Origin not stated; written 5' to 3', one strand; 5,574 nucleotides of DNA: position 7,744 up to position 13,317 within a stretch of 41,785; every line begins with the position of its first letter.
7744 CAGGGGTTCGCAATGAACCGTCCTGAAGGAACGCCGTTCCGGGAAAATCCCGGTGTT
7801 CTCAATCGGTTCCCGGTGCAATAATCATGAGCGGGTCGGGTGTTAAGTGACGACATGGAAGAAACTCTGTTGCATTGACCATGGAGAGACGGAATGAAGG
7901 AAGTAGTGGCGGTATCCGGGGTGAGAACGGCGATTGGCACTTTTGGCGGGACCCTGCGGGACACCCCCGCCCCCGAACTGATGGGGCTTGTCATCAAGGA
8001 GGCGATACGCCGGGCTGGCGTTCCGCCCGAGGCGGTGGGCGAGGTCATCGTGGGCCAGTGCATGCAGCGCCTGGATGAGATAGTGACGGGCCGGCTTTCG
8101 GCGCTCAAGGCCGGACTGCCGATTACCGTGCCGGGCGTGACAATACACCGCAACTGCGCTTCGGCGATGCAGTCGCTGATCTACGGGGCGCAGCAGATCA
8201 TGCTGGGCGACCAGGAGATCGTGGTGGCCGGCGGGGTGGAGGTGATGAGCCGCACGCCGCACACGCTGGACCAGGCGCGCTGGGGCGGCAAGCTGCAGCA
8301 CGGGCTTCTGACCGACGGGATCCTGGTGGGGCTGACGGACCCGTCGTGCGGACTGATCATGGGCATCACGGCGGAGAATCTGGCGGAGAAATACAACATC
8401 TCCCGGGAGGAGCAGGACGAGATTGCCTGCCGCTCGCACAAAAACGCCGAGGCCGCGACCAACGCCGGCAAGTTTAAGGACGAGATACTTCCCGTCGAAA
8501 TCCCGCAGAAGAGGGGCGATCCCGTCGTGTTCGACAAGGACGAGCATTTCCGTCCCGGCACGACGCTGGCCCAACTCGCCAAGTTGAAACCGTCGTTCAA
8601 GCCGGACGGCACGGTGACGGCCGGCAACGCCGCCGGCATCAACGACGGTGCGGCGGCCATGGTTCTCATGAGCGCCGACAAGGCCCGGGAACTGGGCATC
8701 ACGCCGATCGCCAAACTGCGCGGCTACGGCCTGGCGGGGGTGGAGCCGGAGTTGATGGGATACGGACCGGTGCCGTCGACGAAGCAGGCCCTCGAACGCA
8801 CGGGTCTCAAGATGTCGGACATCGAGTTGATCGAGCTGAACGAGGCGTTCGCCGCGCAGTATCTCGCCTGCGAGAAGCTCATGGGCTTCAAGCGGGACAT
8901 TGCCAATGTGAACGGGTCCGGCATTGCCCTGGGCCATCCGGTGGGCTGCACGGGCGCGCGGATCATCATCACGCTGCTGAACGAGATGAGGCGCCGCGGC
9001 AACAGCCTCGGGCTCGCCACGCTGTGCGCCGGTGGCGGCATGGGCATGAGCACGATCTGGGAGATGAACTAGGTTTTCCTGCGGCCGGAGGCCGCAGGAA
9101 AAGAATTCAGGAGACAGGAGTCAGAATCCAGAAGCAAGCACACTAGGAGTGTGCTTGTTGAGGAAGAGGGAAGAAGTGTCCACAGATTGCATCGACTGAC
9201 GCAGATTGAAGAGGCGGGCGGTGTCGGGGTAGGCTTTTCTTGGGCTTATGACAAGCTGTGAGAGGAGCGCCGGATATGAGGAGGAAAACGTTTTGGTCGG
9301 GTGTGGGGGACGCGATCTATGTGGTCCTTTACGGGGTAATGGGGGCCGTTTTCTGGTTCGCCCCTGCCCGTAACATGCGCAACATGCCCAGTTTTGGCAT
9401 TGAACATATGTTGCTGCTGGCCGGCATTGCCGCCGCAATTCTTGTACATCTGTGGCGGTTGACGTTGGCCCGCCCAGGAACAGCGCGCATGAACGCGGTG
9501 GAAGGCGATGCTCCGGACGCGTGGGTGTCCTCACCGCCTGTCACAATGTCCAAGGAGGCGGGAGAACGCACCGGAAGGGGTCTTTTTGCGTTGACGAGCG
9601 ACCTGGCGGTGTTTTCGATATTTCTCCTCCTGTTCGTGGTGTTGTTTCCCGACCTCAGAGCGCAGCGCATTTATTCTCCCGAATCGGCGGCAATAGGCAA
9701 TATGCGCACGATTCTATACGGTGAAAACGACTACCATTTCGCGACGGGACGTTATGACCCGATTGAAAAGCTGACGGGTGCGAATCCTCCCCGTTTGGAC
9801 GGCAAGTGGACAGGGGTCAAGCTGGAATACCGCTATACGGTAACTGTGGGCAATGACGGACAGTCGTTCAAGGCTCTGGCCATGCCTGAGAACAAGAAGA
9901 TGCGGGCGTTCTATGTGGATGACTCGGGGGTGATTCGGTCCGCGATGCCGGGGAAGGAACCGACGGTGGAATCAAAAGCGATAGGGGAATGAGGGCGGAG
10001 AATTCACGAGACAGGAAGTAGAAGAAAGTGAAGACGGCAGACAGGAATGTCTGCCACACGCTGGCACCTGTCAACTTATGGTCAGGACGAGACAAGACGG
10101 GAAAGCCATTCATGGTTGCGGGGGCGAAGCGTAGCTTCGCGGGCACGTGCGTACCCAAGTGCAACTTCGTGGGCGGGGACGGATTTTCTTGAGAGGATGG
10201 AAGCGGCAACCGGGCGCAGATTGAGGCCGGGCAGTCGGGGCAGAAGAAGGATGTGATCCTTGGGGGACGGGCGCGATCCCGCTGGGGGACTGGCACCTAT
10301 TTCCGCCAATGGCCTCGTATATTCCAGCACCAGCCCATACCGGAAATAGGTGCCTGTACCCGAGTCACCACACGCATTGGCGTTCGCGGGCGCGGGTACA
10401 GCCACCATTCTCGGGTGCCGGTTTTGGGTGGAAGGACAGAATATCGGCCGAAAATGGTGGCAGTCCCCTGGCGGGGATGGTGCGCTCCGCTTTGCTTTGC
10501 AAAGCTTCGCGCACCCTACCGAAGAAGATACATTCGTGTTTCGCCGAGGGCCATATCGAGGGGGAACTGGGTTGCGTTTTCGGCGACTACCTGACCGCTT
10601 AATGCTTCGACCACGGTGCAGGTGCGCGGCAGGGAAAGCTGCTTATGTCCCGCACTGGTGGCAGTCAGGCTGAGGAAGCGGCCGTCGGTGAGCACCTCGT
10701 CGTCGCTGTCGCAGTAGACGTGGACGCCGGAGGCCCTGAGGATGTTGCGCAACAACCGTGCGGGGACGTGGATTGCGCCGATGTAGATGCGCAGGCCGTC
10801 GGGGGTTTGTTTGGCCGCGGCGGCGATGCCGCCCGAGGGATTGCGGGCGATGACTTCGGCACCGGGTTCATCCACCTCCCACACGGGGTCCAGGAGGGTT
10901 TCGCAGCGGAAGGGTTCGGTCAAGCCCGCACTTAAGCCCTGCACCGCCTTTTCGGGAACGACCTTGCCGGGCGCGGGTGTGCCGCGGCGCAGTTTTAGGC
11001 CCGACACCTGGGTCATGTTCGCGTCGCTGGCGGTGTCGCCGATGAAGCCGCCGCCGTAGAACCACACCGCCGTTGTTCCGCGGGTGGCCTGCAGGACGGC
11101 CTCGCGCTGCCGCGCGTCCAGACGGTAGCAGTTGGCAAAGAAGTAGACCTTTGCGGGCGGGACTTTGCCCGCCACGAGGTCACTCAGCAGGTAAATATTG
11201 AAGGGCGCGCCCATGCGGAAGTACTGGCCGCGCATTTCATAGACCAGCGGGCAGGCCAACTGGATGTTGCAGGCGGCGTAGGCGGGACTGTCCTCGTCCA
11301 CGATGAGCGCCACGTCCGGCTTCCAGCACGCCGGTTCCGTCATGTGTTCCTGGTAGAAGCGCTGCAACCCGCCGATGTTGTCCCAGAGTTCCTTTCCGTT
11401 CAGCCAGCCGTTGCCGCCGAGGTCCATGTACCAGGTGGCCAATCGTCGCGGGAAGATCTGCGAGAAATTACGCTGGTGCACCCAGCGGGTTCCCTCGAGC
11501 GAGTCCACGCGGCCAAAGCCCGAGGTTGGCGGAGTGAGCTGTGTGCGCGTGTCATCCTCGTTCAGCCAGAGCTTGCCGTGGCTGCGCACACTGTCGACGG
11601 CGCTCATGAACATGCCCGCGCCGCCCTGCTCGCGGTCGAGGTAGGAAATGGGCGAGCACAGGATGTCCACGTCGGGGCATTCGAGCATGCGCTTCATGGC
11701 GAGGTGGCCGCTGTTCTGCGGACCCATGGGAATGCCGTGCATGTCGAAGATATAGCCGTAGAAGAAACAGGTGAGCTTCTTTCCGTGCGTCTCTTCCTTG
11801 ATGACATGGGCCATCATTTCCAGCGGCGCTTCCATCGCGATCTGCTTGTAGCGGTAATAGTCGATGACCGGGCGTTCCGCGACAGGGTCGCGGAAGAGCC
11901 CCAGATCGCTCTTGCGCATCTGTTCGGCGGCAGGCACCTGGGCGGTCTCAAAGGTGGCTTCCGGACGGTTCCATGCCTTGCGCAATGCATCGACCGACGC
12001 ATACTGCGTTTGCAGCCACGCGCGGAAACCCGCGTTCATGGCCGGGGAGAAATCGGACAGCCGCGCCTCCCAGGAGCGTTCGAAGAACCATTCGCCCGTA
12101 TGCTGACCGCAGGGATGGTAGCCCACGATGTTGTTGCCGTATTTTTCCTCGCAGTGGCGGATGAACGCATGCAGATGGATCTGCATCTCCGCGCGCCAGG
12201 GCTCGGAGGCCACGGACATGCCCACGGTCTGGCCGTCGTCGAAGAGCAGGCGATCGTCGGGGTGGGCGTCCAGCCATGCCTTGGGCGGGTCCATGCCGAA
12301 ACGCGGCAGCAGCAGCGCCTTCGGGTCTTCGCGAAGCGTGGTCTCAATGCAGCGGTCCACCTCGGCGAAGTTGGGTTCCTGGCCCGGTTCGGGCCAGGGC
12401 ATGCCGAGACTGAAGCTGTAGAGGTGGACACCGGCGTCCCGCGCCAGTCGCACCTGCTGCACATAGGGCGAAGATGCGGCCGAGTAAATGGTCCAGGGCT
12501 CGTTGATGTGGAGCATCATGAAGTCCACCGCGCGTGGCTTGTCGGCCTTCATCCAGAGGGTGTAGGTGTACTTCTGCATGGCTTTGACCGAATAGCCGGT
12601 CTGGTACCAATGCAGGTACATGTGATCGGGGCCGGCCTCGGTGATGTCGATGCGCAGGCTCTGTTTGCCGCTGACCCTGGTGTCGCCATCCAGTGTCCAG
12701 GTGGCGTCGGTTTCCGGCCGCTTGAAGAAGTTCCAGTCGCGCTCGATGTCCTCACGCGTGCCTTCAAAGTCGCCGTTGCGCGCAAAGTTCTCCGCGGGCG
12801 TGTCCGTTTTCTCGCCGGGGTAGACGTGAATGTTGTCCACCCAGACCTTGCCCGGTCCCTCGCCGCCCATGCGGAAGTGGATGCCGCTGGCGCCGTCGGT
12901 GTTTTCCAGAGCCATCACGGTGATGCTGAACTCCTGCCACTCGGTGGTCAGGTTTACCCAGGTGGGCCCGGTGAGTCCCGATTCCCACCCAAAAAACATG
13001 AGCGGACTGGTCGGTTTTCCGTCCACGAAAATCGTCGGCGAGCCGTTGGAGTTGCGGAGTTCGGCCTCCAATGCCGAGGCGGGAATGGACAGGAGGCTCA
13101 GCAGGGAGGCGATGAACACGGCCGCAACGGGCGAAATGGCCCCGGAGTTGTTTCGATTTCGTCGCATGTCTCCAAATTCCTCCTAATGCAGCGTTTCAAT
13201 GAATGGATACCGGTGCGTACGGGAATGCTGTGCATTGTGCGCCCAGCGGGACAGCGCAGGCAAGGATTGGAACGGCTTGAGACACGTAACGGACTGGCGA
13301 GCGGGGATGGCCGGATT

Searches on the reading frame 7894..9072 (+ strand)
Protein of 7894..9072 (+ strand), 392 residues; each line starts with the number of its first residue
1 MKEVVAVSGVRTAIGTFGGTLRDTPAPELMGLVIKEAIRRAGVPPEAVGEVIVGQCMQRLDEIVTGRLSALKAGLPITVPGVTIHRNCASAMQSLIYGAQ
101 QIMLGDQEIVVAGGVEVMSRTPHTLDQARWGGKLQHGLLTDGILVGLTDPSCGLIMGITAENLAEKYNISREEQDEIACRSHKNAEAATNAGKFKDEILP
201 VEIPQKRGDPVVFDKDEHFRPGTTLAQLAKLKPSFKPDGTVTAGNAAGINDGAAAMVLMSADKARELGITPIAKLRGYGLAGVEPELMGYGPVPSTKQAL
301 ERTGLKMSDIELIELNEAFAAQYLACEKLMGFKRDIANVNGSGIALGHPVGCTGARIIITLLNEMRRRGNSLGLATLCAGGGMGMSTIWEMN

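Call 11: search_protein_families(library=pfam, proteins=[window:7894-9072:+], max_evalue=0.001)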
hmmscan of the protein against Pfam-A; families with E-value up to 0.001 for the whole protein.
window:7894-9072:+ (392 aa): 3 families
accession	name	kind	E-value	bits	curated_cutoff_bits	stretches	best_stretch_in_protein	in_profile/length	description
PF00108.29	Thiolase_N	-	1.1e-88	297.4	26.4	1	4-261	1-259/260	Thiolase, N-terminal domain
PF02803.24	Thiolase_C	-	4.6e-45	152.7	27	1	270-390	2-122/123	Thiolase, C-terminal domain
PF00109.32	ketoacyl-synt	-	3.5e-05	24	20.8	1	60-121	149-207/252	Beta-ketoacyl synthase, N-terminal domain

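Call 29: find_encoding_contigs(protein=window:7894-9072:+, flank=2000, max_places=3)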
Protein window:7894-9072:+ (392 aa): 3 contigs read that carry it; 3 places shown.
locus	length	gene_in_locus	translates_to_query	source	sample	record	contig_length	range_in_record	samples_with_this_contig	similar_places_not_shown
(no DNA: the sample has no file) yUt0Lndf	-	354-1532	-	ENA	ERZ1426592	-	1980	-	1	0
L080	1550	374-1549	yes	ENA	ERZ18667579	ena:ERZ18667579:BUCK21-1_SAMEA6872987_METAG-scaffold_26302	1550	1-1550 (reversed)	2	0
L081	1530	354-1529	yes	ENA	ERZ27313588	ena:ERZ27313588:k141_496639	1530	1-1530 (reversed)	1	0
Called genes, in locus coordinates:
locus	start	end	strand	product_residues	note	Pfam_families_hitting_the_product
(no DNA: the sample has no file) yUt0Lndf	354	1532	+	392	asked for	PF00108:Thiolase_N, PF02803:Thiolase_C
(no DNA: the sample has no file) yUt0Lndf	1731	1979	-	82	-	?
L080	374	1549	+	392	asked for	PF00108:Thiolase_N, PF02803:Thiolase_C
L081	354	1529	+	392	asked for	PF00108:Thiolase_N, PF02803:Thiolase_C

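Call 33: list_cluster_members(proteins=[window:7894-9072:+, P0001, window:4881-6206:-, window:26952-28823:-, window:18875-20182:-, window:248-3136:+, window:36046-36930:-, window:34460-36049:-])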
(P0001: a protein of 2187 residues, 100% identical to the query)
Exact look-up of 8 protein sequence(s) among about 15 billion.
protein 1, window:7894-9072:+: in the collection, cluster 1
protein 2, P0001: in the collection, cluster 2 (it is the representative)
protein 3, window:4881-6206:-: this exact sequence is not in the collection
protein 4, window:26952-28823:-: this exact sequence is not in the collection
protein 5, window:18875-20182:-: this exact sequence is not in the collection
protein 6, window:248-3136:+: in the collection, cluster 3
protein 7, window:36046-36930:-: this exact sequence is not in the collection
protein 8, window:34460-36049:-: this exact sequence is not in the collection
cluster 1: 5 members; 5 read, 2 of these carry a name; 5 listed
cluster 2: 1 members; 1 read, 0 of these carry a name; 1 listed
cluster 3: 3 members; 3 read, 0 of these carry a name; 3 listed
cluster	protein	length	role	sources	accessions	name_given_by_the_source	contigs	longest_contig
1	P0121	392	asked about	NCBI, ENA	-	-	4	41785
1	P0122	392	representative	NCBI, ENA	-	-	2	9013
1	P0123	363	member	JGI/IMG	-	acetyl-CoA C-acetyltransferase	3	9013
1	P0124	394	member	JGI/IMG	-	acetyl-CoA C-acetyltransferase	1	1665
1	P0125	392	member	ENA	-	-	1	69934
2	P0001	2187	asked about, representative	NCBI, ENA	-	-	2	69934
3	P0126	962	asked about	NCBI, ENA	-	-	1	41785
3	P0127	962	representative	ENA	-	-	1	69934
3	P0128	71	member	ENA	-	-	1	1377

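Call 34: find_homologous_proteins(query=window:7894-9072:+, max_evalue=1e-100)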
Query window:7894-9072:+ (392 aa): 6463 proteins with E <= 1e-100 among 8000 candidates; the best 120 are listed.
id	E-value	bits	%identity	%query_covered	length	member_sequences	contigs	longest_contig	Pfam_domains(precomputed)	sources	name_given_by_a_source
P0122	2.9e-236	802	92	100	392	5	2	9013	PF02803.25,PF00108.30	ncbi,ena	-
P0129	3.1e-228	775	88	100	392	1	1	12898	PF02803.25,PF00109.33,PF00108.30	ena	-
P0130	3.7e-226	768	87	99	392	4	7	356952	PF02803.25,PF00109.33,PF00108.30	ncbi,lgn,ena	-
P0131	1.7e-224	763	86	100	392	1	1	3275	PF02803.25,PF00108.30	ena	-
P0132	2.5e-223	759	86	100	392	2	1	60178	PF02803.25,PF00109.33,PF00108.30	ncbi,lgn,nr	ncbi:MAG: acetyl-CoA C-acetyltransferase [Candidatus Hydrogenedentes bacterium]|nr:acetyl-CoA C-acet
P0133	2.7e-222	756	86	100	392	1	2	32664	PF02803.25,PF00108.30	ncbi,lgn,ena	-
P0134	2.7e-222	756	86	100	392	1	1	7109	PF02803.25,PF00108.30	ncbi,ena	-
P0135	2.5e-221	752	85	100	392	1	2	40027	PF02803.25,PF00109.33,PF00108.30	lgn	-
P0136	2.3e-220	749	85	100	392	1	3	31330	PF02803.25,PF00109.33,PF00108.30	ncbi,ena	-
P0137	1.8e-210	717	80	100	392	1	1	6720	PF02803.25,PF00109.33,PF00108.30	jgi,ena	-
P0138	1.1e-209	714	80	100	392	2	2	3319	PF02803.25,PF00109.33,PF00108.30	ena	-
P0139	2.9e-209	713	80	100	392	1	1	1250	PF02803.25,PF00109.33,PF00108.30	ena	-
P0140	7.3e-208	708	79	100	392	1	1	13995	PF02803.25,PF00108.30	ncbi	-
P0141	1.1e-207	708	79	100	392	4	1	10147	PF02803.25,PF00109.33,PF00108.30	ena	-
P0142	1.3e-206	704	79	100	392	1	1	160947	PF02803.25,PF00109.33,PF00108.30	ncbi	-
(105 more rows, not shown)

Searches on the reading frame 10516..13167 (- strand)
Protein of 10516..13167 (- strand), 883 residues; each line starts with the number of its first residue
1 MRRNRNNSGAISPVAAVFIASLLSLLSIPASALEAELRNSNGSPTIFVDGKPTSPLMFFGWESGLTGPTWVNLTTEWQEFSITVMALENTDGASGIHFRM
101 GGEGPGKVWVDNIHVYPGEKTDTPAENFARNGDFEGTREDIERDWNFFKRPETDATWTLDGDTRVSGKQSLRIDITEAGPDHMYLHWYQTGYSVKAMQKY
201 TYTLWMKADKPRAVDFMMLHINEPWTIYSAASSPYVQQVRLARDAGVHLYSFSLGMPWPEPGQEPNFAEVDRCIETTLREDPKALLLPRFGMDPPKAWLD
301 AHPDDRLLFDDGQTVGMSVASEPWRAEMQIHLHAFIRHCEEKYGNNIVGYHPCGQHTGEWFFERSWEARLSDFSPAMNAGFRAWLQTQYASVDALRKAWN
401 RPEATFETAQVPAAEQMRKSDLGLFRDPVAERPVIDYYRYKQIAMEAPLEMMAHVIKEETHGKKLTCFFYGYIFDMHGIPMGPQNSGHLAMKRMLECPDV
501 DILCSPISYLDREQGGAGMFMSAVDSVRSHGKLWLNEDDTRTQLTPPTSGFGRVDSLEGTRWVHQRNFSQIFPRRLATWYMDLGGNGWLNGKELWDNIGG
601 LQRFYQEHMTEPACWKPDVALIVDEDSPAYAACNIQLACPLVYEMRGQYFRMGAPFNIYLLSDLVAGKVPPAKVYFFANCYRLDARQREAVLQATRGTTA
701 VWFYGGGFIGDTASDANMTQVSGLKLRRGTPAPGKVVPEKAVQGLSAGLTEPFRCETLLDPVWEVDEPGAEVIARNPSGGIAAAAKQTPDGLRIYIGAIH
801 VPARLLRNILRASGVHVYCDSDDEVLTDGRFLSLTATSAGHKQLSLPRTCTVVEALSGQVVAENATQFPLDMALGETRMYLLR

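Call 10: search_protein_families(library=pfam, proteins=[window:10516-13167:-], max_evalue=0.001)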
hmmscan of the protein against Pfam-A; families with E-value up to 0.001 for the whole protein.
window:10516-13167:- (883 aa): 1 family
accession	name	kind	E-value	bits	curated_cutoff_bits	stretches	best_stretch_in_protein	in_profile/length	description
PF02449.21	Glyco_hydro_42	-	1.8e-05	24.7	21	1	247-472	24-240/376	Beta-galactosidase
